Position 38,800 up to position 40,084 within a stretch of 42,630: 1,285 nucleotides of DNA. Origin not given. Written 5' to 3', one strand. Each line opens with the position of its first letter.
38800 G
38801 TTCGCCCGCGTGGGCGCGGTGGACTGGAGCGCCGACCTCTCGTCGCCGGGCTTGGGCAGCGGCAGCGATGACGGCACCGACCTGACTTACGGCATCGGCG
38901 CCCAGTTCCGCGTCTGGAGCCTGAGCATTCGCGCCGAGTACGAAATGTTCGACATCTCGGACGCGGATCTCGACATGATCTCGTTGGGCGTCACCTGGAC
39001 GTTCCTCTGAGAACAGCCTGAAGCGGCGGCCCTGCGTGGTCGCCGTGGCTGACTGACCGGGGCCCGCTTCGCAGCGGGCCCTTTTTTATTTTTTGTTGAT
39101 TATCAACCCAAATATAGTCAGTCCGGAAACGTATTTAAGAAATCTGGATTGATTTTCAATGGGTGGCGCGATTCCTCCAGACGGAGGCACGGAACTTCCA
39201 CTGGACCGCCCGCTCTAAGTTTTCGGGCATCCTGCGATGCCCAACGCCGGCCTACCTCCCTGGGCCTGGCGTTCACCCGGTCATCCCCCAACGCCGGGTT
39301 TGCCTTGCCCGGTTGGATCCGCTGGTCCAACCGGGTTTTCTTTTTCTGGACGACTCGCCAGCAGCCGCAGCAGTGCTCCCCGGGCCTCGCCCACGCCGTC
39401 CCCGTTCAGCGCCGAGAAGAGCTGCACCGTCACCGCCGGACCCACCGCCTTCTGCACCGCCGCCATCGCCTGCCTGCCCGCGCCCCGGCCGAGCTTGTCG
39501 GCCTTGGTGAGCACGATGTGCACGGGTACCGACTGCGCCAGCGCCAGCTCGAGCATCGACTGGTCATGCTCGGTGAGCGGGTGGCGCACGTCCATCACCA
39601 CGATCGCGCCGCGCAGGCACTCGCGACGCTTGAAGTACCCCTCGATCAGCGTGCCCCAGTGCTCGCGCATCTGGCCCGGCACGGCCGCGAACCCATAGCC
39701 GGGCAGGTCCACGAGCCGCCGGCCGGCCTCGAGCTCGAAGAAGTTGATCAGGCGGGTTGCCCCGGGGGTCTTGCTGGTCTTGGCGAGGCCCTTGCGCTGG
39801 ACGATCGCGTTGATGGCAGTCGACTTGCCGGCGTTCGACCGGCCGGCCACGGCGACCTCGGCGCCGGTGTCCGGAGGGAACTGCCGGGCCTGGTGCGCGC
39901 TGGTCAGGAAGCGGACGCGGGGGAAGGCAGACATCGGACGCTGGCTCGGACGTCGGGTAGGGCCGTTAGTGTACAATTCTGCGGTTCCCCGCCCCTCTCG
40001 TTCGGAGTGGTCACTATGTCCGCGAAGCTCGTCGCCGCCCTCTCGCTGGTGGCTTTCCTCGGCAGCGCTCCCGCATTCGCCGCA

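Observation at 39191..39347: Candidate sigmaE/AlgU-dependent small RNA with C-rich (anti-SD-like) loops in the polA-engB region, partly antisense to engB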

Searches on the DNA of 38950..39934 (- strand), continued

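Call 47: search_rna_families(source=L007, start=5600, end=6140, threshold=evalue, max_evalue=1, show_alignments=3)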
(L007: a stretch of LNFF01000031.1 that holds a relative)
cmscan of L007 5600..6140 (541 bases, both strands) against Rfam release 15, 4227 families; matches with E-value up to 1: 18.
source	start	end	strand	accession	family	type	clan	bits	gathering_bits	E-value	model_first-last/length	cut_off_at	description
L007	5940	6051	-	RF02344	ar14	Gene; sRNA;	-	35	58.8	6.8e-05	1-123/123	no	Alphaproteobacterial ar14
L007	5941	6014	-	RF02833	Scr3202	Gene; sRNA;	-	32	52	0.0098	1-95/95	no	Streptomyces RNA 3202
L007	5980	6053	-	RF02791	CcsR1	Gene; sRNA;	-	29.7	65.3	2.6e-05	1-83/83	no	Conserved CCUCCUCCC motif stress-induced RNA 1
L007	5939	6010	-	RF01719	Pseudomon-1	Gene; sRNA;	-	29.1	50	0.00097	34-107/116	no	Pseudomon-1/ErsA RNA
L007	5940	6036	-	RF02232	sX13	Gene; sRNA;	-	28.9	50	0.0014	1-115/115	no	Xanthomonadaceae sRNA sX13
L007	5724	5791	-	RF02833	Scr3202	Gene; sRNA;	-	28.6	52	0.043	1-95/95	no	Streptomyces RNA 3202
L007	5937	6010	-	RF02837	anti-hemB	Gene; sRNA;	-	28.3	49.5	0.00013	1-81/81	no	Burkholderia RNA 7 (anti-hemB)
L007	5981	6049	-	RF01066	6C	Cis-reg;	-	26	47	0.26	1-75/75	no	6C RNA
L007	5683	5829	-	RF02232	sX13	Gene; sRNA;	-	24.9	50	0.011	1-115/115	no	Xanthomonadaceae sRNA sX13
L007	5683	5757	-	RF02791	CcsR1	Gene; sRNA;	-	24.7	65.3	0.00075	1-83/83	no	Conserved CCUCCUCCC motif stress-induced RNA 1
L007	5681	5785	-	RF02837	anti-hemB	Gene; sRNA;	-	24.6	49.5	0.0014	1-81/81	no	Burkholderia RNA 7 (anti-hemB)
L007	5681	5757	-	RF02278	Betaproteobacteria_toxic_sRNA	Gene; sRNA;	-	20.4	50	0.11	1-64/64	no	Betaproteobacteria toxic small RNA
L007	5934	6048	-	RF00122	GadY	Gene; sRNA;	-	19.8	45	0.18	1-114/114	no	GadY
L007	5939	5979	-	RF00110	RybB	Gene; sRNA;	-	18.9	40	0.24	32-78/79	no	RybB RNA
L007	5944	5977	-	RF03184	mir-1250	Gene; miRNA;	-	18.4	80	0.81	32-65/104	no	mir-1250 microRNA precursor family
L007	5939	6019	+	RF02628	Hrs1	Gene; sRNA;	-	17.8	56.4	0.66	1-74/74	no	Hfq-regulated sRNA 1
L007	5671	5750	-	RF01719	Pseudomon-1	Gene; sRNA;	-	17.4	50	0.69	33-116/116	no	Pseudomon-1/ErsA RNA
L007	5680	5736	-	RF02399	NsiR1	Gene; sRNA;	-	17.3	39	0.76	1-60/60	no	Nitrogen stress-induced RNA 1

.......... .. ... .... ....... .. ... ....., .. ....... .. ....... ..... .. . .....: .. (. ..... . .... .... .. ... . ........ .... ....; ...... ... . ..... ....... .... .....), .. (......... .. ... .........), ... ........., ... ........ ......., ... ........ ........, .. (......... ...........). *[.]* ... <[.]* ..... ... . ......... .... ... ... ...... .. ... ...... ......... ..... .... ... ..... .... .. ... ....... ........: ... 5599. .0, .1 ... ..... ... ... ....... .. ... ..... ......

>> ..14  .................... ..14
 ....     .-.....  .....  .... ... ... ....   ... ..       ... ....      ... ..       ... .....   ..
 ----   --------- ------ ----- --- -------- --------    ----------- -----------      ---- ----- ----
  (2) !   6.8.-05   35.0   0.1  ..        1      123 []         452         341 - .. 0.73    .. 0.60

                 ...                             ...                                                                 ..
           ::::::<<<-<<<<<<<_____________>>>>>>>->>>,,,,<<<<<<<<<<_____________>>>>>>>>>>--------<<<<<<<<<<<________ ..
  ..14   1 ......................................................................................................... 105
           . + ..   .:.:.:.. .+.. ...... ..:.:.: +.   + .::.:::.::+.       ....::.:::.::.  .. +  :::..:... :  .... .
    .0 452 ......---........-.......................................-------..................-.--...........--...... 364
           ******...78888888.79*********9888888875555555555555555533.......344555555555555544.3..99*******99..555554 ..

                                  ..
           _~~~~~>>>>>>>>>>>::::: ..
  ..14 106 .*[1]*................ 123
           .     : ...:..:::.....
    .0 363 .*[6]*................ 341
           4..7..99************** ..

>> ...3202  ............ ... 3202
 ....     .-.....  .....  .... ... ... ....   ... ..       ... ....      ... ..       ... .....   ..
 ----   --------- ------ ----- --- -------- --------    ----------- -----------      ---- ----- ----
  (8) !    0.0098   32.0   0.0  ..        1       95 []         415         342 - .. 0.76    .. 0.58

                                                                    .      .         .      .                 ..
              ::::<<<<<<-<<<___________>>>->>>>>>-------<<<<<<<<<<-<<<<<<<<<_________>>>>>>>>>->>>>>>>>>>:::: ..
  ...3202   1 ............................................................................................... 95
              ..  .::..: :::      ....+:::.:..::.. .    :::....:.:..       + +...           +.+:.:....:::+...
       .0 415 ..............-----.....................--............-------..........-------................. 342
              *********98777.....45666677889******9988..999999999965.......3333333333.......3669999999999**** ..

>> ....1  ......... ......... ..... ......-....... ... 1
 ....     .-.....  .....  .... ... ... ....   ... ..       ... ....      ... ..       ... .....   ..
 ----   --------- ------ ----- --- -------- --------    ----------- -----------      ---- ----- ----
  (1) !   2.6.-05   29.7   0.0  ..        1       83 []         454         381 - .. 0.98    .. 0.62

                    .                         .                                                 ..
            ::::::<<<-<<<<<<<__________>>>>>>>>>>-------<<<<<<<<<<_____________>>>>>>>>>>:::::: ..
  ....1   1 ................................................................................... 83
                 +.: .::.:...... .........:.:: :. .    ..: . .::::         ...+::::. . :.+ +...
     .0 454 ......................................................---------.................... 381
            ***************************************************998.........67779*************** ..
